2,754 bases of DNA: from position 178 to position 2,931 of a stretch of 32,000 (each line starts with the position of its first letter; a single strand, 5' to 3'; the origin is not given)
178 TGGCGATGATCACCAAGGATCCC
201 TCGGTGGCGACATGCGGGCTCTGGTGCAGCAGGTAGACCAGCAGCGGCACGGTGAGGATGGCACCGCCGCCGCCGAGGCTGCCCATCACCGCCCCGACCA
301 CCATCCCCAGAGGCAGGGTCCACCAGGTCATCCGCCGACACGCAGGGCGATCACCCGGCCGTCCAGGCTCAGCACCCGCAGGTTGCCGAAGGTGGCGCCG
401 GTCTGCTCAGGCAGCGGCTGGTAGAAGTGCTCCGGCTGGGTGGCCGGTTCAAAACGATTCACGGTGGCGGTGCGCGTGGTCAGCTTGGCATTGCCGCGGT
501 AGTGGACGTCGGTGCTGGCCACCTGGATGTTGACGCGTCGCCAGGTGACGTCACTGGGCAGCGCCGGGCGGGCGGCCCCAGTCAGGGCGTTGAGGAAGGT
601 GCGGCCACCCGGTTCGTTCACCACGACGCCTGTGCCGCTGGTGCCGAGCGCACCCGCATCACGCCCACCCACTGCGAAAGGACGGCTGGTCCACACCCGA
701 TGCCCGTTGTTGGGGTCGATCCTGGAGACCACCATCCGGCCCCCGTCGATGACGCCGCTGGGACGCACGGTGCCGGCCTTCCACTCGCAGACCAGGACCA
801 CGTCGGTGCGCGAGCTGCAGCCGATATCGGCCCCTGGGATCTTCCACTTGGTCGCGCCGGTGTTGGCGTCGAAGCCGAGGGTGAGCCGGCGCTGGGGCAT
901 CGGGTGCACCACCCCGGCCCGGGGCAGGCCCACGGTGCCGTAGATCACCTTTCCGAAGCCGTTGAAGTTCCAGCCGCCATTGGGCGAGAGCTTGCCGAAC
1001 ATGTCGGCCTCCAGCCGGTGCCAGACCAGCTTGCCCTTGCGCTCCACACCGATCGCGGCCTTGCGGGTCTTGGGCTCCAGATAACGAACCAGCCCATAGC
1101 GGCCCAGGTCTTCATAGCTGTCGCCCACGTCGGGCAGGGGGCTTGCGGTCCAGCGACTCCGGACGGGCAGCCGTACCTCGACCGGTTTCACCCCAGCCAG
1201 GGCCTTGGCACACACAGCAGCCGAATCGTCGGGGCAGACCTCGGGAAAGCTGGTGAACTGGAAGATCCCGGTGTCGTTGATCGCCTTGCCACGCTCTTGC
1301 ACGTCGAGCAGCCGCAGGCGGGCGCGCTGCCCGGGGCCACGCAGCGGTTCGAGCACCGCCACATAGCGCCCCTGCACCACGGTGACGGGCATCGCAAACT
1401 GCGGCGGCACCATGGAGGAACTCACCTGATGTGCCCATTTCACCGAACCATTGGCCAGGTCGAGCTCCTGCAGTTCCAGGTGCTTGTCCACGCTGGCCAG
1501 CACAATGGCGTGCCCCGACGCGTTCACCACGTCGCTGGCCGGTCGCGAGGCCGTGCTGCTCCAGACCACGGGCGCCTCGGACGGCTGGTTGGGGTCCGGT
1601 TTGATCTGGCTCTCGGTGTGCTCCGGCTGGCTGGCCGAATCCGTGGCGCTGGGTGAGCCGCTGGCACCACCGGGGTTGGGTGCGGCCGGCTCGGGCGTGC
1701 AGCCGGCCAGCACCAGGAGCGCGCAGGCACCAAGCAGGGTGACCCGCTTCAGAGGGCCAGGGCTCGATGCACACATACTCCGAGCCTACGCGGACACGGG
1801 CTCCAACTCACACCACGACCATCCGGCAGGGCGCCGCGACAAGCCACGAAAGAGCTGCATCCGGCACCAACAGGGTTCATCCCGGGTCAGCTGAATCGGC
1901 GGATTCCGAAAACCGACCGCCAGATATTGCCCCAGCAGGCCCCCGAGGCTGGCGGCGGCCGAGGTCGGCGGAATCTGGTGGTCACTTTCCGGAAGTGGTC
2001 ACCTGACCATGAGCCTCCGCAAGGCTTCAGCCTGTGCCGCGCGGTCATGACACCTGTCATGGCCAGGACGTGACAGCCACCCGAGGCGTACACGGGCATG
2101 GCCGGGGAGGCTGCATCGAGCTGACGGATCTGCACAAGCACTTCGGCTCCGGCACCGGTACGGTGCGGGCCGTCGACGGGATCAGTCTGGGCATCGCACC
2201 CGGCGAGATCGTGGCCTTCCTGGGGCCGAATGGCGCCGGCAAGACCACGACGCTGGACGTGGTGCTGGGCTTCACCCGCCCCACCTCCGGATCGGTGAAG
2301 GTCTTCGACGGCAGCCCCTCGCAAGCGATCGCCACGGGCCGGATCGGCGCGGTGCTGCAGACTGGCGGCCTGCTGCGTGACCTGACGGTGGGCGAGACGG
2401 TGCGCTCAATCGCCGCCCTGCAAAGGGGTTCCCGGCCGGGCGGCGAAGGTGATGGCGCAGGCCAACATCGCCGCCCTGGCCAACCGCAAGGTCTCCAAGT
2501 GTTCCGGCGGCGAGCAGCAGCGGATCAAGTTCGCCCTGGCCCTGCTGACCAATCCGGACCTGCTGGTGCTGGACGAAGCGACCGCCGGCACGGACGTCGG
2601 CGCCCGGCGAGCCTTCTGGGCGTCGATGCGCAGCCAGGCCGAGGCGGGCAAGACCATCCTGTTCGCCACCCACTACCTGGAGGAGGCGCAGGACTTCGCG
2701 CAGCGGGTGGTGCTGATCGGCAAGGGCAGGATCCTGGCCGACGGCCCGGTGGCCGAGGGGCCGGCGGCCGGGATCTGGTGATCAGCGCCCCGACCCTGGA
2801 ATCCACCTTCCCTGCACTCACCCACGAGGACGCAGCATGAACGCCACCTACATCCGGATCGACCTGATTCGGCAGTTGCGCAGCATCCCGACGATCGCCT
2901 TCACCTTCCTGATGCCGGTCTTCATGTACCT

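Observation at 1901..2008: Family of roughly 110-bp intergenic inverted-repeat elements: four copies in 32 kb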

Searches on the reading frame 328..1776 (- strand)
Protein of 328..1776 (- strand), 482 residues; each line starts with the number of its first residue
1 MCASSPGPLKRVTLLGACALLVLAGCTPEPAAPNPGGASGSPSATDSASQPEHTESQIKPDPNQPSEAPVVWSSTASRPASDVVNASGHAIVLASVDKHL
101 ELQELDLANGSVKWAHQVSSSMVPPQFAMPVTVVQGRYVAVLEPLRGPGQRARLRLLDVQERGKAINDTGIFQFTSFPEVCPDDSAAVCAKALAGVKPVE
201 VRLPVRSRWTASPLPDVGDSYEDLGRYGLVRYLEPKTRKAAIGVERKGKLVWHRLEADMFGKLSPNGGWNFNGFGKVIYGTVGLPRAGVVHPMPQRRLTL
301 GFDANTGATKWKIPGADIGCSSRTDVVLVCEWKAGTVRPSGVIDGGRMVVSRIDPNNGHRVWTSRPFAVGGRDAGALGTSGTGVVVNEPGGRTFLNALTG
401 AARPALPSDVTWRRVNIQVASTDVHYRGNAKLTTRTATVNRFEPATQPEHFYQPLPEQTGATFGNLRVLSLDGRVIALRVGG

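Call 19: search_protein_families(library=pfam, proteins=[window:328-1776:-])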
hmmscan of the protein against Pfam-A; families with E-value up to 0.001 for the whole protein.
window:328-1776:- (482 aa): 1 family
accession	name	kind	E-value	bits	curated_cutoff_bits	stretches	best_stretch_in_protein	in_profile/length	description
PF13360.13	PQQ_2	-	4.4e-06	26.9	27.6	0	70-151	55-127/233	Outer membrane protein assembly factor BamB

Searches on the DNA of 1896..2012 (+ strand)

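Call 59: build_rna_model(alignment_id=A1, structure=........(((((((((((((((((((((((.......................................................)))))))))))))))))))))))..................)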
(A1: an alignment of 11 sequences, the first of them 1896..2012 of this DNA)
Model R1 built from alignment A1 (11 sequences, 127 columns); structure: as given.
model positions 116; base pairs 23; branch points 0; effective number of sequences 4.88; information 0.59 bits per position. Calibrated on 0.2 Mb of random sequence (short: E-values are rough).
structure used (alignment columns):
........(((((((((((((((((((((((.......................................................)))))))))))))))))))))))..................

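Call 60: search_with_rna_model(model_id=R1, sources=[window, L005, L021, L022, L023, L024, L037, L038, L039, L040, L041, L042], max_evalue=10)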
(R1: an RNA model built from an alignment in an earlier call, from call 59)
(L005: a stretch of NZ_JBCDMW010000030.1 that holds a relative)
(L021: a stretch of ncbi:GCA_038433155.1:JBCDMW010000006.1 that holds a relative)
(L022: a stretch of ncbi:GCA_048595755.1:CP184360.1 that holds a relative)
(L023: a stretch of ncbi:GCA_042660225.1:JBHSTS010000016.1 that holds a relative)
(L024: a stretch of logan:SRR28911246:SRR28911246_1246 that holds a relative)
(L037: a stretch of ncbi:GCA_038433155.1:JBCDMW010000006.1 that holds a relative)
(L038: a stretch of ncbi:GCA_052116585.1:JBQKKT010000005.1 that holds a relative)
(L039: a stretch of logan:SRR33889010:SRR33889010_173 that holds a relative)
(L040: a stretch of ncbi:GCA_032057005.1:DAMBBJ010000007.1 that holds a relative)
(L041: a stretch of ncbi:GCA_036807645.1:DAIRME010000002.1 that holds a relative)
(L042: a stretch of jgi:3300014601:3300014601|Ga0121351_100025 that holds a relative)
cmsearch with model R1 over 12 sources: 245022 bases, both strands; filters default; matches with E-value up to 10: 32.
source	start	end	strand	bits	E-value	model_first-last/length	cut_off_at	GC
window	8531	8646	-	101.9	3.1e-20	1-116/116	no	0.7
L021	9845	9960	-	95.5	8.2e-19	1-116/116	no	0.65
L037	6853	6968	+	95.3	9.1e-19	1-116/116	no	0.68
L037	12098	12213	-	95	1.1e-18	1-116/116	no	0.56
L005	6800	6915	+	92.8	3.3e-18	1-116/116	no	0.67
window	1896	2012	+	91.9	5.2e-18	1-116/116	no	0.65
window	25839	25955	+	88.1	3.7e-17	1-116/116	no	0.66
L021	4495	4611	-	87.6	4.8e-17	1-116/116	no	0.7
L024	8630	8745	-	87.3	5.8e-17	1-116/116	no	0.72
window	31730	31856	+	85.8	1.2e-16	1-116/116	no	0.6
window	8541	8656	+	78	6.7e-15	1-116/116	no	0.68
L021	9855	9970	+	75.9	2e-14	1-116/116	no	0.62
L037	12108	12223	+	69.2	6e-13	1-116/116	no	0.57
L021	4505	4621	+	67.2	1.7e-12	1-116/116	no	0.71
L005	6790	6905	-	65.6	3.8e-12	1-116/116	no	0.67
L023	9801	9904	-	65.3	4.5e-12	1-116/116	no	0.75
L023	9811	9914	+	58.8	1.2e-10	1-116/116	no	0.75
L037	6843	6958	-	54.9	9.1e-10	1-116/116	no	0.71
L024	8640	8756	+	45.7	1e-07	1-116/116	no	0.72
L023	13024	13126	-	22.6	0.014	1-116/116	no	0.73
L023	4555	4668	-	14.8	0.8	1-116/116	no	0.72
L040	17127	17213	+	11.7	3.8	1-116/116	no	0.71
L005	7148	7227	-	11.2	5.1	1-116/116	no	0.66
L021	13644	13748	+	10.5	7.1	1-116/116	no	0.73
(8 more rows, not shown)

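Call 75: search_with_rna_model(model_id=R1, sources=[L043, L044], max_evalue=10)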
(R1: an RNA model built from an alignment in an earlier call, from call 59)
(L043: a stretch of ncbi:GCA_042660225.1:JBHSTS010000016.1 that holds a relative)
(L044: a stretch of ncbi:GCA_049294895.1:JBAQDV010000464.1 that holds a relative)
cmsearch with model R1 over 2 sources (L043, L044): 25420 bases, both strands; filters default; matches with E-value up to 10: 3.
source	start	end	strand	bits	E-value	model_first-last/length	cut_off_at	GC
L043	13837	13939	-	28.7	6.4e-05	1-116/116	no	0.65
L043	13847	13948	+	25.3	0.00038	1-116/116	no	0.67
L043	13948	14001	-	15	0.073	1-116/116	no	0.74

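Call 83: search_with_rna_model(model_id=R1, source=window, filters=off, max_evalue=10)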
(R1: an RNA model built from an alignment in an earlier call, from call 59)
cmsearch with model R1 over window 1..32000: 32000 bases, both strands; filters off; matches with E-value up to 10: 47.
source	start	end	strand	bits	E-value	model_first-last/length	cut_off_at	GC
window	8531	8646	-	101.9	4e-21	1-116/116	no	0.7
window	1896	2012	+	91.9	6.8e-19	1-116/116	no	0.65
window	25839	25955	+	88.1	4.8e-18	1-116/116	no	0.66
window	31730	31856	+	85.8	1.6e-17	1-116/116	no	0.6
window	8541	8656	+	78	8.8e-16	1-116/116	no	0.68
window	25829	25945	-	58.5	1.9e-11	1-116/116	no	0.62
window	1886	2002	-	55.3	9.8e-11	1-116/116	no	0.65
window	31720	31846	-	51.5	6.8e-10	1-116/116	no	0.61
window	3004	3049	+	11.5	0.57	25-82/116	no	0.76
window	23015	23066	-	11.2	0.65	28-79/116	no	0.75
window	5974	6027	+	10.9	0.77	1-116/116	no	0.52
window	22758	22863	-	10.2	1.1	1-116/116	no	0.73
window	16497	16553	+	10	1.2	1-116/116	no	0.72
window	2714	2781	-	9.8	1.3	1-116/116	no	0.75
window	23434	23478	-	9.7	1.4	1-116/116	no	0.8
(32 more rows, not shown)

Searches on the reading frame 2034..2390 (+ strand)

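Call 19: search_protein_families(library=pfam, proteins=[window:2034-2390:+])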
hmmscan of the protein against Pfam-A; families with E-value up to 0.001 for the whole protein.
window:2034-2390:+ (119 aa): 1 family
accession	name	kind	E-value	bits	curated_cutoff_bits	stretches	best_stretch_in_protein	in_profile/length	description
PF00005.33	ABC_tran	-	1.6e-13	51.9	25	1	48-119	2-76/137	ABC transporter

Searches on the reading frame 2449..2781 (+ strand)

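Call 19: search_protein_families(library=pfam, proteins=[window:2449-2781:+])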
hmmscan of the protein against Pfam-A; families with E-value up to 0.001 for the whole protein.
window:2449-2781:+ (110 aa): 1 family
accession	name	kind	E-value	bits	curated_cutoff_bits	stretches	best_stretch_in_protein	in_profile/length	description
PF00005.33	ABC_tran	-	2.5e-09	38.3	25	1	2-46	89-137/137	ABC transporter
